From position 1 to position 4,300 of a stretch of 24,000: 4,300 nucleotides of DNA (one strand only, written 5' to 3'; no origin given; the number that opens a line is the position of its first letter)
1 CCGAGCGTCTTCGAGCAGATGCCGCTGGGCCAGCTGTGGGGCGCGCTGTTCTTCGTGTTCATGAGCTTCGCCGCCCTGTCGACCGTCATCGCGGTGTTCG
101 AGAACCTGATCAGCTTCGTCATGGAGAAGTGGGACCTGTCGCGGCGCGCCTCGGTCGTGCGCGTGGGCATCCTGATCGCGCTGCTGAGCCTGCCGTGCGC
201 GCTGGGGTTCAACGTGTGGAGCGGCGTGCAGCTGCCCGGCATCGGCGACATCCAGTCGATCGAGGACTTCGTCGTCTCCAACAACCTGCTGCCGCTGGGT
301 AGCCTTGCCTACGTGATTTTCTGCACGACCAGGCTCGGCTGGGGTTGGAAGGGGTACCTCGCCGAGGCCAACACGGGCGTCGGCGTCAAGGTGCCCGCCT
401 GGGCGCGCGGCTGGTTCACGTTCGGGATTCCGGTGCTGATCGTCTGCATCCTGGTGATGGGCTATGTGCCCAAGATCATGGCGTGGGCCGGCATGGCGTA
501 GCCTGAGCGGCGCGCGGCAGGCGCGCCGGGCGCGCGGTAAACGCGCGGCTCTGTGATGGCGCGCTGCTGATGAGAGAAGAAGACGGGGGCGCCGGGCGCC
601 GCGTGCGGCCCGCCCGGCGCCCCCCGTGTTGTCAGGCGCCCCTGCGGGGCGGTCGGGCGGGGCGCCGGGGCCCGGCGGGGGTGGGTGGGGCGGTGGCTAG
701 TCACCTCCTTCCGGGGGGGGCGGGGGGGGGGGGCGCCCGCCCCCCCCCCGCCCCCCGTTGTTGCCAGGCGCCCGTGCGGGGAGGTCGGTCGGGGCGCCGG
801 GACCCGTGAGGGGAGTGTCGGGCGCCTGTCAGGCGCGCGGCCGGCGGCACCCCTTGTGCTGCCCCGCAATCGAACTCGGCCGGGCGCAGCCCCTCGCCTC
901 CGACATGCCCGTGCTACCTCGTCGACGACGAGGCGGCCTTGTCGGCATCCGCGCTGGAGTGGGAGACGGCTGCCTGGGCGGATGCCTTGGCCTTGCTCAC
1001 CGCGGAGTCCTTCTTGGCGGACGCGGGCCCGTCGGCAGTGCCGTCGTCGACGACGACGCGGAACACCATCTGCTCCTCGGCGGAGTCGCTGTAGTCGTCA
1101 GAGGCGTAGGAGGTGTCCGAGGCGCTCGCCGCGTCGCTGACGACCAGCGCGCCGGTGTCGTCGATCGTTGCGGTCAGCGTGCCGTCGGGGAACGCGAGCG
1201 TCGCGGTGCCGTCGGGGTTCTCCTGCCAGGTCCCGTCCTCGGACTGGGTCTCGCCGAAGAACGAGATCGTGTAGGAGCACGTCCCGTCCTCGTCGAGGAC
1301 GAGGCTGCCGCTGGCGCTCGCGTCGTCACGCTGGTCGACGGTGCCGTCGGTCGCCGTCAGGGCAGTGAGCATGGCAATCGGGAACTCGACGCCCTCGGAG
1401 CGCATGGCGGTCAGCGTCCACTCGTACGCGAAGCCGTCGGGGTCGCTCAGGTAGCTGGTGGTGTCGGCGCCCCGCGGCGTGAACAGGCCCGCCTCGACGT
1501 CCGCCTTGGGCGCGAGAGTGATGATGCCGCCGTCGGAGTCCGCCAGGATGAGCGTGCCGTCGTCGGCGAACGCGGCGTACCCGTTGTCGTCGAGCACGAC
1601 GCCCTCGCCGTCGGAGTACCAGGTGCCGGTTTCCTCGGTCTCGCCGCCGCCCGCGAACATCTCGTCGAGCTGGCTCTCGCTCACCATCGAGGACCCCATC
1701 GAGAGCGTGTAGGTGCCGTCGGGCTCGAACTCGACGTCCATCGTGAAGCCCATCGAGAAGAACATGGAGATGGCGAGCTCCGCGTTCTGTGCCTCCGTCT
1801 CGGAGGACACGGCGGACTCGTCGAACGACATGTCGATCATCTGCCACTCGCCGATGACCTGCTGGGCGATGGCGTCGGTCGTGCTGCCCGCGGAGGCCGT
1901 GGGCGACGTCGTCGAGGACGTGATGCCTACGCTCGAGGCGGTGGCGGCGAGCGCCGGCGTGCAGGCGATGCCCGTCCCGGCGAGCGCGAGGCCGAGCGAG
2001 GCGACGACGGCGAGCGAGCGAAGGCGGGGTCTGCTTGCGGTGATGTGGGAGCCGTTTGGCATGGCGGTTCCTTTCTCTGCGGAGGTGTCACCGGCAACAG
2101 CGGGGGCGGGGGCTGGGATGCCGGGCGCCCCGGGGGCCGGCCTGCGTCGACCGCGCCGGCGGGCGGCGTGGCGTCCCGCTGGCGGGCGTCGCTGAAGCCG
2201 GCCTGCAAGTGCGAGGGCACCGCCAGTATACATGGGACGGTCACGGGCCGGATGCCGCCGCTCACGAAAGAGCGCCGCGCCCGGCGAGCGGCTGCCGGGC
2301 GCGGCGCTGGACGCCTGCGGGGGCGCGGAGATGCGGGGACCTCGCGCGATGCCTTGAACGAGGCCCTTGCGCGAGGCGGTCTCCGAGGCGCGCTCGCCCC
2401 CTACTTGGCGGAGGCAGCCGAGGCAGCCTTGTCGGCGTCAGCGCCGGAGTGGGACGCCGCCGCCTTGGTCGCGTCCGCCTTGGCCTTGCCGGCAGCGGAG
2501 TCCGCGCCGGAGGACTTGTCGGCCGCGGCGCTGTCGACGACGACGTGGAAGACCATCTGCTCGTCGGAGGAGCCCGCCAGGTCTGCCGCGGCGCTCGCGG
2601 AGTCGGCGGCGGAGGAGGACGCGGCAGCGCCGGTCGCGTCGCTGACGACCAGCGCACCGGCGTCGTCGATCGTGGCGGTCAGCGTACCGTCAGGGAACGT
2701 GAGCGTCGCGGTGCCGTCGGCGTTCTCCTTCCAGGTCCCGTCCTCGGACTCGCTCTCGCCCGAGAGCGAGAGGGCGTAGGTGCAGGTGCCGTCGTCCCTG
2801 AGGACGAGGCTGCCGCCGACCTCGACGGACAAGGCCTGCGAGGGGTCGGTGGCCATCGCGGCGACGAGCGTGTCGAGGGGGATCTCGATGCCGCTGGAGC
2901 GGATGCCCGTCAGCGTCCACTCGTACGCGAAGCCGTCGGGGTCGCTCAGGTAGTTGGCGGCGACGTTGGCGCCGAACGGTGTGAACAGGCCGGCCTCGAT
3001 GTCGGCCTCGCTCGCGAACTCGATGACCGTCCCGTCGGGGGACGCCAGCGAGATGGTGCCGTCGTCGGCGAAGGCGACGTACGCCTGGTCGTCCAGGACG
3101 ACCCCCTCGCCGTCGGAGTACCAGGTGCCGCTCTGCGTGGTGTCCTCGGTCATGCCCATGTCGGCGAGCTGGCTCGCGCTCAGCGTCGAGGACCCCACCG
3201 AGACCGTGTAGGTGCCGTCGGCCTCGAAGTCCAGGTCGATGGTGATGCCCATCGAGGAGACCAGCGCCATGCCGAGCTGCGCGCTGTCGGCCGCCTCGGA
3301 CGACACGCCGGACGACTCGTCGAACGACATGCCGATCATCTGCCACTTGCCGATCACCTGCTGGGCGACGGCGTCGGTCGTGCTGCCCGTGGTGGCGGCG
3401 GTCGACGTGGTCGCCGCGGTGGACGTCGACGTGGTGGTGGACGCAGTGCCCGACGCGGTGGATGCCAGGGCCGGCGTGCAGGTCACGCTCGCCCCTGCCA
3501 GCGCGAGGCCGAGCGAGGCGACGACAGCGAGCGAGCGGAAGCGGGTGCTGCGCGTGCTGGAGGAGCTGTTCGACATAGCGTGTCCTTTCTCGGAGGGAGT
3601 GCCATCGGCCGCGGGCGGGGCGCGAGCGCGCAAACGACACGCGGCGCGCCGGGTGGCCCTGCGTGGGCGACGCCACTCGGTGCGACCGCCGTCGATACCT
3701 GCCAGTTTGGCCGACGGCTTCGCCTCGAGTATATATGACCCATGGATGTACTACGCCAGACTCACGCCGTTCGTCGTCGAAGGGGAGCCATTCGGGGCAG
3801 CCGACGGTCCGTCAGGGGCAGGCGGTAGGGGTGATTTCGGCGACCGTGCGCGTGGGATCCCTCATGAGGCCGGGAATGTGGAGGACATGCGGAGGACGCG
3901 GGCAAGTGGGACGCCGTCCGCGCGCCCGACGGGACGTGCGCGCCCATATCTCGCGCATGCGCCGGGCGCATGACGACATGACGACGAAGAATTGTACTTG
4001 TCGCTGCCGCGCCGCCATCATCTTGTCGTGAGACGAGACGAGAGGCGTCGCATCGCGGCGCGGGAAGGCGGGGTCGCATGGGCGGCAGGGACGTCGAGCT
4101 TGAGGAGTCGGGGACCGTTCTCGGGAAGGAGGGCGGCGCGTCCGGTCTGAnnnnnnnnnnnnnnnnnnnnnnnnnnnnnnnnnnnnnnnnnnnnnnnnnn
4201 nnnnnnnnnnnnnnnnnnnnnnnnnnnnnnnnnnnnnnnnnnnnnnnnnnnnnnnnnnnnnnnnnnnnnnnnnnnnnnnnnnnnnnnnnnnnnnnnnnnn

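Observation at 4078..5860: Exported, lipid-anchored flavodoxin translationally coupled to a His-rich DUF4405-like membrane protein: candidate electron conduit for the neighbouring anchorless reductases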

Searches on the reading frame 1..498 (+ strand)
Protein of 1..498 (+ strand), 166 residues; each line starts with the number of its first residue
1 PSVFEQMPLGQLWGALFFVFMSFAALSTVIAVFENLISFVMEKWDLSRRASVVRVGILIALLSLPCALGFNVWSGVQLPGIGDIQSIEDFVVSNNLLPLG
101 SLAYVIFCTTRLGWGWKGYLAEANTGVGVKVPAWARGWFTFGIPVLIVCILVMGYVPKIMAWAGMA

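Call 19: search_protein_families(library=pfam, proteins=[window:1-498:+], max_evalue=0.01)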
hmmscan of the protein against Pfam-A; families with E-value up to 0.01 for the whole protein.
window:1-498:+ (166 aa): 1 family
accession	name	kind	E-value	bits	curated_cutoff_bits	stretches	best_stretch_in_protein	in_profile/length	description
PF00209.24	SNF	-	4e-08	32.9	27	1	2-155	336-481/524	Sodium:neurotransmitter symporter family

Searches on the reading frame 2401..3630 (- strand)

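Call 4: search_protein_families(library=pfam, proteins=[window:2401-3630:-], max_evalue=0.1)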
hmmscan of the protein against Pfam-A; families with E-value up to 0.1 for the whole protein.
window:2401-3630:- (409 aa): 3 families
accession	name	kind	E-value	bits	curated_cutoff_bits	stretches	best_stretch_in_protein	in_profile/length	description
PF18938.6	aRib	-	0.021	15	27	0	304-319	46-61/71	Atypical Rib domain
PF07202.18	Tcp10_C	-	0.051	13.7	36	0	304-316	19-31/35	T-complex protein 10 C-terminus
PF19079.5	CFSR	-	0.063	13.9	27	1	299-323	10-36/49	Collagen-flanked surface repeat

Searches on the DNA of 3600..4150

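Call 73: search_rna_families(source=window, start=3600, end=4150, threshold=evalue, max_evalue=1)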
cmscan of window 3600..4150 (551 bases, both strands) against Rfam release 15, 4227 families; matches with E-value up to 1: 1.
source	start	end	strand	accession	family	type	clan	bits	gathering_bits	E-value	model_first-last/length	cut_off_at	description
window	3914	3978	+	RF03407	MIR531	Gene; miRNA;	-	19.4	70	0.68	1-69/69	no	MIR531 microRNA precursor family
